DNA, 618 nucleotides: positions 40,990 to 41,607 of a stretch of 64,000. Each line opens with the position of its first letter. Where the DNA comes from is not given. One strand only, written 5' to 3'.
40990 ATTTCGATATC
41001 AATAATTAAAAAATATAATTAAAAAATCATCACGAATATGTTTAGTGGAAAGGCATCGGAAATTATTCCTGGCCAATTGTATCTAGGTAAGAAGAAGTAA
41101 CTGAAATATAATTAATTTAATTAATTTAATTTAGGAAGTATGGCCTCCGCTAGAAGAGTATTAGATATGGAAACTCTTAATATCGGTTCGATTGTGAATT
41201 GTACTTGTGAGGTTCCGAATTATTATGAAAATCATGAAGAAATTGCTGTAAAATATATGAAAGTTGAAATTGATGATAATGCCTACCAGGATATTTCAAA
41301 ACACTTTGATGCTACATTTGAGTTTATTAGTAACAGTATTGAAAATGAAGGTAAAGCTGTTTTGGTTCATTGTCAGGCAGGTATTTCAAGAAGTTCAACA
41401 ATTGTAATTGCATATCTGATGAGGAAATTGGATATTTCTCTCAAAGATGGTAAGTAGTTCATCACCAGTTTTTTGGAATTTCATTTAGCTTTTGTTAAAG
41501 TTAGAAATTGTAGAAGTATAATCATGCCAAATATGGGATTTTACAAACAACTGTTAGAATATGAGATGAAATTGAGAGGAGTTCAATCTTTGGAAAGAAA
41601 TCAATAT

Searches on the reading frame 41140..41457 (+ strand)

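Call 66: search_protein_families(library=pfam, proteins=[window:41140-41457:+], max_evalue=0.001)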
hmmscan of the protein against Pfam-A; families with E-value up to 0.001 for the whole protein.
window:41140-41457:+ (105 aa): 6 families
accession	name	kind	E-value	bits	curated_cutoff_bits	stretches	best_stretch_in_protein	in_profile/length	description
PF00782.25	DSPc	-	1e-25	90.5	33.5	1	10-103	14-105/133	Dual specificity phosphatase, catalytic domain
PF22785.1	Tc-R-P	-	3.9e-07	31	27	1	13-96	22-104/106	Polymorphic toxin system, DSP-PTPase phosphatase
PF22784.1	PTP-SAK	-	1.2e-06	29.1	27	1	12-94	29-110/153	Swiss Army Knife protein, DSP-PTPase phosphatase domain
PF14566.11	PTPlike_phytase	-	1.5e-05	25.5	27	1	31-94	96-156/158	Inositol hexakisphosphate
PF00102.32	Y_phosphatase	-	0.00015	21.9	20.9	1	54-94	149-192/234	Protein-tyrosine phosphatase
PF22741.1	PTP-NADK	-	0.0002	21.3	27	1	60-94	96-132/163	DSP-PTPase phosphatase fused to NAD+ Kinase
